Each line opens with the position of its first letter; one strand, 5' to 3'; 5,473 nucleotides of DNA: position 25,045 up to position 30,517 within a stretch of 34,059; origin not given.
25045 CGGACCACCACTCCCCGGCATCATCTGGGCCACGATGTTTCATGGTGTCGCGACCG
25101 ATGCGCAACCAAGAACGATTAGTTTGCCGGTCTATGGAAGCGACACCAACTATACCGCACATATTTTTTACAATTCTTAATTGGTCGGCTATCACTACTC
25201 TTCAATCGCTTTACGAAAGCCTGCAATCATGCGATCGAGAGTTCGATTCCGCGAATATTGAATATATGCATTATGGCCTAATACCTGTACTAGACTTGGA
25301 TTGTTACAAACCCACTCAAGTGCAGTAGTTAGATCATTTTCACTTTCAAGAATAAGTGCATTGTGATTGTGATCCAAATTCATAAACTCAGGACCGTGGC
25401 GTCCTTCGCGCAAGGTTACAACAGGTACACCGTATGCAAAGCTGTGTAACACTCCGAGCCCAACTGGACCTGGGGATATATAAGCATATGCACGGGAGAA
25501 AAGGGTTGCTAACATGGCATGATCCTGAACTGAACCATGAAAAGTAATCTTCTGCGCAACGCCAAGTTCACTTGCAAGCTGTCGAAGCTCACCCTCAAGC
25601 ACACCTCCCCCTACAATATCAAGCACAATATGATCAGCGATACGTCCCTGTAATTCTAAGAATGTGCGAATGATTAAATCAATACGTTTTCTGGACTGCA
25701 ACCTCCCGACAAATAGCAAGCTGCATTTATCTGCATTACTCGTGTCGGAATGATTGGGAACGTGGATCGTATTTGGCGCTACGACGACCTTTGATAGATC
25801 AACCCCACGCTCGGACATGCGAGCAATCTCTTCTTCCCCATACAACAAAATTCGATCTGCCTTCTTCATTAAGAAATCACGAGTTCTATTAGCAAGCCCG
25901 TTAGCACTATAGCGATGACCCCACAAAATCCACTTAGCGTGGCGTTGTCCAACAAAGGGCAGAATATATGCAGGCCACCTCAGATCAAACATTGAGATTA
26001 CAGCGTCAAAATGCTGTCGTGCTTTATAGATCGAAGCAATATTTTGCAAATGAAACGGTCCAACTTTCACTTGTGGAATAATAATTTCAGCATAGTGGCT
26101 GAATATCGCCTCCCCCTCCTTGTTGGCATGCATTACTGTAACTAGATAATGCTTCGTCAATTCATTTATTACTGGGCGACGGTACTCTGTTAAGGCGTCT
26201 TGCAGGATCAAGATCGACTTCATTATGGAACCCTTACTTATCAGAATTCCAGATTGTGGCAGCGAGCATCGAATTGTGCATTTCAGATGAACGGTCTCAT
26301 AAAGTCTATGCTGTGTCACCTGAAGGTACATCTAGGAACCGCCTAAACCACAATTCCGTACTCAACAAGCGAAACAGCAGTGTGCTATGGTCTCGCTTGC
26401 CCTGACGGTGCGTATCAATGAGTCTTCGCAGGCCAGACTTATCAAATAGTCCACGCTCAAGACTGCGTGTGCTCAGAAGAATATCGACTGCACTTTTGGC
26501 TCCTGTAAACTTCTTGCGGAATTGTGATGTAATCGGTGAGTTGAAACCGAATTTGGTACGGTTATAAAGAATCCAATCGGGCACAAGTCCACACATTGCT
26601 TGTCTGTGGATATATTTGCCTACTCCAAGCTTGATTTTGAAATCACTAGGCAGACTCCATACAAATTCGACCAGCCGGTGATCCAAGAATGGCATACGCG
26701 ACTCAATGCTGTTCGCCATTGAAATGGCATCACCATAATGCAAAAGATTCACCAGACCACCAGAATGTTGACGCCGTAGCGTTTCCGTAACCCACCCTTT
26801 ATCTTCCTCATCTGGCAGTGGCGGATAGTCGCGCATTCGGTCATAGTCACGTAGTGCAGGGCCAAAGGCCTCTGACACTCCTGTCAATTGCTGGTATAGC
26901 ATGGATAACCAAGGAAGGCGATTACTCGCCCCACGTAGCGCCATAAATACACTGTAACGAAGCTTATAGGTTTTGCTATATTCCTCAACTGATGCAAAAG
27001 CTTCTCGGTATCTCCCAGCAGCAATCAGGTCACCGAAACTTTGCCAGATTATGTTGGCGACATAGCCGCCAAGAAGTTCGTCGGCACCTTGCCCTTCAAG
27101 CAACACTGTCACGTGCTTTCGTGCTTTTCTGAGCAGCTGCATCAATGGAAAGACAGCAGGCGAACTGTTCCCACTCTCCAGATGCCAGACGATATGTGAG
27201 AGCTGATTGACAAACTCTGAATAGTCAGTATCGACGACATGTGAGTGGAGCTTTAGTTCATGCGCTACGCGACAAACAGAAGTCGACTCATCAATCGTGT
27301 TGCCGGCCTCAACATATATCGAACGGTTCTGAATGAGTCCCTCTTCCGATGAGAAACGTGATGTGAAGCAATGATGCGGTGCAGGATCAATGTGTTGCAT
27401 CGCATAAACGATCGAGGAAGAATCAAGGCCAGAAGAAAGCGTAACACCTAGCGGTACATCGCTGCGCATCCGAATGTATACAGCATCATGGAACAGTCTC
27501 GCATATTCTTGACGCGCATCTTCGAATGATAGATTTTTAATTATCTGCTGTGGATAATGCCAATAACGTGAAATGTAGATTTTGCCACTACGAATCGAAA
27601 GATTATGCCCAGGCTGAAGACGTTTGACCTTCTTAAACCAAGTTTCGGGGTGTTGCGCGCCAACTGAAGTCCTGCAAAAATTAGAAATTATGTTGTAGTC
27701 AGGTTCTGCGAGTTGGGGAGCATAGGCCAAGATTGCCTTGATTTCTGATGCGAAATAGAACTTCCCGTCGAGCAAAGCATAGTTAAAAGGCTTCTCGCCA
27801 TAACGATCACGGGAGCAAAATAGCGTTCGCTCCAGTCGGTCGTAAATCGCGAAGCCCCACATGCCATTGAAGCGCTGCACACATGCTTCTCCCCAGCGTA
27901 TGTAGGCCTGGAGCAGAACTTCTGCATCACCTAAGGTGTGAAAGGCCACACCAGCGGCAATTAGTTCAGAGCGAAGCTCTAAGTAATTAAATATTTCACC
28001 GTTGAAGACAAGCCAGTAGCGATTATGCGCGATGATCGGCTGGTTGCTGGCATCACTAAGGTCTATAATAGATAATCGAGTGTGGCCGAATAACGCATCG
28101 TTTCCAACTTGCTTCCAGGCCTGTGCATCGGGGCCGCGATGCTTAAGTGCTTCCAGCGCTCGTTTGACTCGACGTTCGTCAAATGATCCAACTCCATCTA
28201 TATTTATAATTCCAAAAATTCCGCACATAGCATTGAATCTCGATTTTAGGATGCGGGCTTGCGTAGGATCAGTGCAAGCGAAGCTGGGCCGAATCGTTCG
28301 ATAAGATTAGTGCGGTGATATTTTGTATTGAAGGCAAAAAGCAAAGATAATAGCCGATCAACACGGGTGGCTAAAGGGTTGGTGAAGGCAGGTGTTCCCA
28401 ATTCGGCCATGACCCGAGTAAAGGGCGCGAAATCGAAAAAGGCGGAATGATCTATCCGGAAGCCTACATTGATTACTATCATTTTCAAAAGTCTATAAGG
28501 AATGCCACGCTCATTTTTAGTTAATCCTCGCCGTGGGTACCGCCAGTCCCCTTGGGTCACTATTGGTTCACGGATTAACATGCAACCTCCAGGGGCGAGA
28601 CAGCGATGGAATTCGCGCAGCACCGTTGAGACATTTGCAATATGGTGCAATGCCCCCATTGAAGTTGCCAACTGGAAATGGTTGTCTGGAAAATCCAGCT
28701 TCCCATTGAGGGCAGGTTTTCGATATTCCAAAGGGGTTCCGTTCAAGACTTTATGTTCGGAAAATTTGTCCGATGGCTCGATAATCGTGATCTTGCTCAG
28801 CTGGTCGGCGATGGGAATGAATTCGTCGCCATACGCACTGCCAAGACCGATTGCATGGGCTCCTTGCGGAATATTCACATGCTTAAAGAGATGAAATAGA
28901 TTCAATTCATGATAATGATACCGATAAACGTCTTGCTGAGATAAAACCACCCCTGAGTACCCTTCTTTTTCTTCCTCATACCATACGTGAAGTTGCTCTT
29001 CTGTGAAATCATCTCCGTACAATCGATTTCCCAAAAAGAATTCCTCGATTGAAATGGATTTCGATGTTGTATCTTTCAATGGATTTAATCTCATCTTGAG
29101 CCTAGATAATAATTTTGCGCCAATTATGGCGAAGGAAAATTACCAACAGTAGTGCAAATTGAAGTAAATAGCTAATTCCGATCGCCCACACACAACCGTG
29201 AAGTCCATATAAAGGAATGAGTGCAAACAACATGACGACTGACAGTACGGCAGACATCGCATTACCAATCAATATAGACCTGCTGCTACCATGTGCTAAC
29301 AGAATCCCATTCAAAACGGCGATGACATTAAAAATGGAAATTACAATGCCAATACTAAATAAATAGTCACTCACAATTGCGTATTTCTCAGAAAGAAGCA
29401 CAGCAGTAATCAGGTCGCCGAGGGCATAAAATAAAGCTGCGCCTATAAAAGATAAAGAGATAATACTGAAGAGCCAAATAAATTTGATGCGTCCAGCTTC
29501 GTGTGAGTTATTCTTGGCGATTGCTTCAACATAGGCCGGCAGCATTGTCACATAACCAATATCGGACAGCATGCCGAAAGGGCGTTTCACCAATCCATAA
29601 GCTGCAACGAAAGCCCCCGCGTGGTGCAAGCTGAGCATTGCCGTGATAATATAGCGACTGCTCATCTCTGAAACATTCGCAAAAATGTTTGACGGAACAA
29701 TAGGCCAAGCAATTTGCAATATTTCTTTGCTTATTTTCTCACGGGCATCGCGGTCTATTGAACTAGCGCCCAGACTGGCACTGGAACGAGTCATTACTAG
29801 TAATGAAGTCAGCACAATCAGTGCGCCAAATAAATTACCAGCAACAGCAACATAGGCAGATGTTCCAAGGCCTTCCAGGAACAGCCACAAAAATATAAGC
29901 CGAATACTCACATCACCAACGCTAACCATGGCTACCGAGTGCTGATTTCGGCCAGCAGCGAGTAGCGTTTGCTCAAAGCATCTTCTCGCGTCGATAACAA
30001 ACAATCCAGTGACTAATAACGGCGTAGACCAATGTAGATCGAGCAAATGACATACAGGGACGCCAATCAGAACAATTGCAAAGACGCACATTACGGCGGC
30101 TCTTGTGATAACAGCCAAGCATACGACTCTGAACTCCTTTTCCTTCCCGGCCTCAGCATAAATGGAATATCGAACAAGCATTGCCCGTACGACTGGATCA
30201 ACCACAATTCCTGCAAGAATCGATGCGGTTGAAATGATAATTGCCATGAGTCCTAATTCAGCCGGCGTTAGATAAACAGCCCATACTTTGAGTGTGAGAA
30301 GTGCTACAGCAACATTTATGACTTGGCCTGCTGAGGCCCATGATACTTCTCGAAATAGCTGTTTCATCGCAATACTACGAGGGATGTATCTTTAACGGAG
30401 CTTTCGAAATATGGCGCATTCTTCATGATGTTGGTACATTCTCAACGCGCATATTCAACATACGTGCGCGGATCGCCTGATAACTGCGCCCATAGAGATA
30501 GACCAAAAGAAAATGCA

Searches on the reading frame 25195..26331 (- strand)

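Call 11: search_protein_families(library=pfam, proteins=[window:25195-26331:-], max_evalue=0.01)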
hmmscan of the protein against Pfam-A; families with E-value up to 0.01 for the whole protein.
window:25195-26331:- (378 aa): 2 families
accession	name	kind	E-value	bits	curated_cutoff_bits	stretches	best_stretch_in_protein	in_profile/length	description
PF13692.12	Glyco_trans_1_4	-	4.9e-17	63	27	1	204-342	3-140/142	Glycosyl transferases group 1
PF00534.26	Glycos_transf_1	-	7.8e-17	61.8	26.4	1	199-356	12-170/172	Glycosyl transferases group 1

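Call 12: search_protein_families(library=ncbifam, proteins=[window:25195-26331:-], max_evalue=0.01)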
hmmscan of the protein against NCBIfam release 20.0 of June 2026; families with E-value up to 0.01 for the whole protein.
window:25195-26331:- (378 aa): 21 families
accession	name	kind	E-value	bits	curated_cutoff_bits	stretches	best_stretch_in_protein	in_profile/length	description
TIGR03088.1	stp2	hypoth_equivalog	5.5e-12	45.4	409.05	1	176-373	168-367/374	TIGR03088 family PEP-CTERM/XrtA system glycosyltransferase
NF047880.1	glyco_SdgA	exception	1.4e-09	37.1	800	1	190-356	303-468/488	serine-aspartate repeat adhesin O-glycosyltransferase SdgA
NF050056.1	ProtGlycPglH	equivalog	4.3e-09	35.9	600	1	180-283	157-255/354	GalNAc-alpha-(1->4)-GalNAc-alpha-(1->3)-diNAcBac-PP-undecaprenol alpha-1,4-N-acetyl-D-galactosaminyltransferase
NF041876.1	EPS_EpsE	equivalog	2.2e-08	33.8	400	1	171-355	189-372/389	exopolysaccharide biosynthesis GT4 family glycosyltransferase EpsE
NF050063.1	ProtGlycPglJ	equivalog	2.5e-08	33.5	500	1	144-357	130-345/363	N-acetylgalactosamine-N,N'-diacetylbacillosaminyl-diphospho-undecaprenol 4-alpha-N-acetylgalactosaminyltransferase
TIGR04063.1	stp3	hypoth_equivalog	3e-08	33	442.05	1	151-273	151-282/397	TIGR04063 family PEP-CTERM/XrtA system glycosyltransferase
NF041010.1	glycosy_Agl16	equivalog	3.6e-08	32.7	575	1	147-355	123-328/352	glycosylation protein Agl16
TIGR03449.1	mycothiol_MshA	equivalog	4.1e-08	32.5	462.5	1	201-356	219-381/406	D-inositol-3-phosphate glycosyltransferase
NF007396.0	PRK09922.1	equivalog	4.2e-08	32.4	385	1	156-269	134-247/361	lipopolysaccharide 1,6-galactosyltransferase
NF047881.1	glyco_SdgB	exception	2.6e-06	26.4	800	1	196-361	315-482/496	serine-aspartate repeat adhesin O-glycosyltransferase SdgB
TIGR03999.1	thiol_BshA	equivalog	1.2e-05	24.4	273.7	1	202-317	199-311/375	N-acetyl-alpha-D-glucosaminyl L-malate synthase BshA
NF038255.1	exopoly_VpsD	equivalog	2.9e-05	23.1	300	1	157-307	156-312/381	VpsD family glycosyltransferase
TIGR04157.1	glyco_rSAM_CFB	subfamily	5.8e-05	22.3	400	1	204-272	229-293/406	TIGR04157 family glycosyltransferase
NF038011.1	PelF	equivalog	0.00013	21.2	100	1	156-307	256-413/489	GT4 family glycosyltransferase PelF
NF046085.1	XrtY_assoc_Gly1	equivalog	0.00031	19.7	400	1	179-272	181-277/387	XrtY-associated glycosyltransferase XYAG1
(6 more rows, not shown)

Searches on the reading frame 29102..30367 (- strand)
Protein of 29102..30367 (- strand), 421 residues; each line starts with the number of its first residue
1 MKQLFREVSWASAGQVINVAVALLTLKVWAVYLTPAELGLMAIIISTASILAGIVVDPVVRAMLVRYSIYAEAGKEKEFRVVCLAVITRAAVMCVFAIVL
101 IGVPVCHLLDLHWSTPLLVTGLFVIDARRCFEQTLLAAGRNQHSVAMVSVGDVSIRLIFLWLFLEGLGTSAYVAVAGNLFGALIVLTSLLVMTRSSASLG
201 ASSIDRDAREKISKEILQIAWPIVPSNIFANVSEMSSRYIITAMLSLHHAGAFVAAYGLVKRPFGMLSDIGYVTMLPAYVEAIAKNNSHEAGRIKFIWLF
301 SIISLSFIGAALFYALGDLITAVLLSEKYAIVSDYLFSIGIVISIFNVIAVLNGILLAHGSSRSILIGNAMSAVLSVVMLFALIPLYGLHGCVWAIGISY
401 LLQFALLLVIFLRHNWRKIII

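Call 11: search_protein_families(library=pfam, proteins=[window:29102-30367:-], max_evalue=0.01)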
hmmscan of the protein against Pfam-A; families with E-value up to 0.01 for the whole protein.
window:29102-30367:- (421 aa): 1 family
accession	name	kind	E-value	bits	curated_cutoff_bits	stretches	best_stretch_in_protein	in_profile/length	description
PF01943.22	Polysacc_synt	-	4.2e-09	36.7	28.2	1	5-278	2-269/274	Polysaccharide biosynthesis protein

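Call 12: search_protein_families(library=ncbifam, proteins=[window:29102-30367:-], max_evalue=0.01)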
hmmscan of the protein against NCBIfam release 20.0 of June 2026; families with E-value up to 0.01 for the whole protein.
window:29102-30367:- (421 aa): 2 families
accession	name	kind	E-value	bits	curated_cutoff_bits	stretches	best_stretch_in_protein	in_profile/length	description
NF050818.1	PolSacchBiosHfsF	equivalog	5.9e-08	32.2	700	1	16-403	14-395/468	polysaccharide biosynthesis protein HfsF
NF011679.0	PRK15099.1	equivalog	0.0062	15.9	325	1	6-415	5-413/416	lipid III flippase WzxE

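Call 48: list_cluster_members(proteins=[P0001, P0017, window:29102-30367:-])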
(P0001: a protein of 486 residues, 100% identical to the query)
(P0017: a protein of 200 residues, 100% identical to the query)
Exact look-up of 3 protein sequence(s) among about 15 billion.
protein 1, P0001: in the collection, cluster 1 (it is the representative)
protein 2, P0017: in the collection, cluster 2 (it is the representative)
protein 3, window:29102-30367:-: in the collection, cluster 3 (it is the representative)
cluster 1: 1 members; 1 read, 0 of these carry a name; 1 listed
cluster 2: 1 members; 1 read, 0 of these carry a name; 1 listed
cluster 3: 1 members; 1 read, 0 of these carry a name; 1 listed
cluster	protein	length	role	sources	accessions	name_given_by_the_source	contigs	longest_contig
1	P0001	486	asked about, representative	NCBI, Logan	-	-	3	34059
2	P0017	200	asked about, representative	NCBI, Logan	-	-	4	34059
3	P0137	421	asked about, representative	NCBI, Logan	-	-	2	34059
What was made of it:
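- Tried and rejected: The cluster-member look-up returned no names (call 48).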
